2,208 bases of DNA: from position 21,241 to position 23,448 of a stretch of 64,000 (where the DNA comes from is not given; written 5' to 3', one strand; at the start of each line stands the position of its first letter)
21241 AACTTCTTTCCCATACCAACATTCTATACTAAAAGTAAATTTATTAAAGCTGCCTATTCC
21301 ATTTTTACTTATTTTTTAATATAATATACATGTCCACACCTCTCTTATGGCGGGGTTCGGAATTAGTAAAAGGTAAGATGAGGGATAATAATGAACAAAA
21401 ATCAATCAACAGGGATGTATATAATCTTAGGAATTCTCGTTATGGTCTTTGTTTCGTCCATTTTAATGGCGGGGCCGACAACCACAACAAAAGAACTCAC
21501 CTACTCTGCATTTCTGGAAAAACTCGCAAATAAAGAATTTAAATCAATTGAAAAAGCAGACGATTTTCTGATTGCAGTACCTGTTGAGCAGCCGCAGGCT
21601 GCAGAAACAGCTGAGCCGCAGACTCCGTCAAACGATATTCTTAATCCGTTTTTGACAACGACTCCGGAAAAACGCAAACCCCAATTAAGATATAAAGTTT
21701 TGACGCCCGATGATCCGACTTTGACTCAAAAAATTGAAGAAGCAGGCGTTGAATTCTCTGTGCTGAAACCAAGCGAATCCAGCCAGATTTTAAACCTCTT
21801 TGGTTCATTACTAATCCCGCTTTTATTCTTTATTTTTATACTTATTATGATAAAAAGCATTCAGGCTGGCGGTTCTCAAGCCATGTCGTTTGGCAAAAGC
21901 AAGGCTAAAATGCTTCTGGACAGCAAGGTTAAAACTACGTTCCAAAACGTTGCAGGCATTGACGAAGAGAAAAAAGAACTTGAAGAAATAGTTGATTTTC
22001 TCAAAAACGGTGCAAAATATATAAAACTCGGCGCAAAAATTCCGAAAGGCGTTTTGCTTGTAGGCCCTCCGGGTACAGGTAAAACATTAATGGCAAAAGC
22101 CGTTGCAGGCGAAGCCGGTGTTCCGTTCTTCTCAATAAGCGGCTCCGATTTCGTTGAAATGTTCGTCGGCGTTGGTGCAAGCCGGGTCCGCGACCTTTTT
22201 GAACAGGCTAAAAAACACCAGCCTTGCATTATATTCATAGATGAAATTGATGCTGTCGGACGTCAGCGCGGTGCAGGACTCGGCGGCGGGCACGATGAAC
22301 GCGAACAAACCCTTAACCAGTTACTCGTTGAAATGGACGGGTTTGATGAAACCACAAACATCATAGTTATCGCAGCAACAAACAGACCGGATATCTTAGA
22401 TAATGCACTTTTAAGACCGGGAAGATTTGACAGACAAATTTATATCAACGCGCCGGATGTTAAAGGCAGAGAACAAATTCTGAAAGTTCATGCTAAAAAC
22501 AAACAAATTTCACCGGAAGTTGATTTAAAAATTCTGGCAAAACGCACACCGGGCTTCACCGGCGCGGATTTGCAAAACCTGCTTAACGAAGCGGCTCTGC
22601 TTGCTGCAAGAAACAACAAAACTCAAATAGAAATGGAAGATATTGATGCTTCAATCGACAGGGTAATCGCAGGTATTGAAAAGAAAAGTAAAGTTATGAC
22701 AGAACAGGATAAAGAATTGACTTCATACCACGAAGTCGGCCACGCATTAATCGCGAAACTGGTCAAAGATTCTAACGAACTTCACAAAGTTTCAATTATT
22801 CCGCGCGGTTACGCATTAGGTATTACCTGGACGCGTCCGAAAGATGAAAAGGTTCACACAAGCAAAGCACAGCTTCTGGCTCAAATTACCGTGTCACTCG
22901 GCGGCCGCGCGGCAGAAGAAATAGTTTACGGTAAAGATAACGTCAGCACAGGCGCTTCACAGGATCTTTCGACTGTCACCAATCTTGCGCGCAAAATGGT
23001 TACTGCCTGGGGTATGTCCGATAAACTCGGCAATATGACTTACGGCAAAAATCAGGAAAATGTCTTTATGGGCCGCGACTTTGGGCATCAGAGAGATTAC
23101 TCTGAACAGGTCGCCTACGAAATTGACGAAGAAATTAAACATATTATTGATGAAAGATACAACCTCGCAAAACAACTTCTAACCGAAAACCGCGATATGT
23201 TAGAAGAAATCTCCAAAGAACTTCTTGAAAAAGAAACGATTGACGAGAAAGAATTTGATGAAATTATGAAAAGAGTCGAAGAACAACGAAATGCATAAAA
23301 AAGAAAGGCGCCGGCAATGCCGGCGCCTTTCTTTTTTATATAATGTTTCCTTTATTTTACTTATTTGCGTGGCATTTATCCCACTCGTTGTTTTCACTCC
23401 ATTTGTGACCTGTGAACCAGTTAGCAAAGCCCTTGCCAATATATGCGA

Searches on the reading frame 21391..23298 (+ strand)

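Call 63: search_protein_families(library=ncbifam, proteins=[window:21391-23298:+], max_evalue=0.001)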
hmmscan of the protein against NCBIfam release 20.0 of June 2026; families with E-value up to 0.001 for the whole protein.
window:21391-23298:+ (635 aa): 22 families
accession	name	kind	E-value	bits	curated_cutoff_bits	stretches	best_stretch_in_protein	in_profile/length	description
TIGR01241.2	FtsH_fam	equivalog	2.4e-255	849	600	1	15-621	5-597/598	ATP-dependent zinc metalloprotease FtsH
NF008004.0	PRK10733.1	equivalog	7e-207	688.3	1008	1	97-630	62-597/644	ATP-dependent zinc metalloprotease FtsH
NF003069.1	PRK03992.1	subfamily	6.1e-93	312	500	1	173-427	119-374/379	proteasome-activating nucleotidase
TIGR01242.2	TIGR01242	subfamily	1.4e-86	290.8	500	1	174-428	103-358/362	proteasome-activating nucleotidase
NF047747.1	PrtsmActNtasePan2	equivalog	2.3e-77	260.9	700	1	174-425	140-392/397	proteasome-activating nucleotidase Pan2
TIGR01243.1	CDC48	subfamily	1.9e-75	254.6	802.65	1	183-629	451-710/733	CDC48 family AAA ATPase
NF047748.1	PrtsmActNtasePan1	equivalog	3e-73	247.2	750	1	174-430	137-394/405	proteasome-activating nucleotidase Pan1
NF041006.2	cell_div_CdvC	equivalog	2e-44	152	650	1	167-408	85-325/370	cell division protein CdvC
TIGR03689.1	pup_AAA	equivalog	2.7e-42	145.2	504.75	1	173-422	170-429/512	proteasome ATPase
NF042959.1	IteA_antiphage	equivalog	2.6e-37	128.8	510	1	190-438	97-337/367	anti-phage ATPase IteA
NF003229.0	PRK04195.1-5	equivalog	8.4e-10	37.9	280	1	184-292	16-118/413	replication factor C large subunit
TIGR03922.1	T7SS_EccA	equivalog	4.7e-09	35.4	466.65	1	170-335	263-428/557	type VII secretion AAA-ATPase EccA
NF003745.1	PRK05342.1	equivalog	3.6e-07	29.4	359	1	219-293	109-190/418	ATP-dependent Clp protease ATP-binding subunit ClpX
TIGR00382.1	clpX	equivalog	1e-06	28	370.75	1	220-292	119-197/414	ATP-dependent protease ATP-binding subunit ClpX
NF003233.0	PRK04195.2-3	equivalog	2.1e-06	26.9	471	1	182-290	10-109/504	replication factor C large subunit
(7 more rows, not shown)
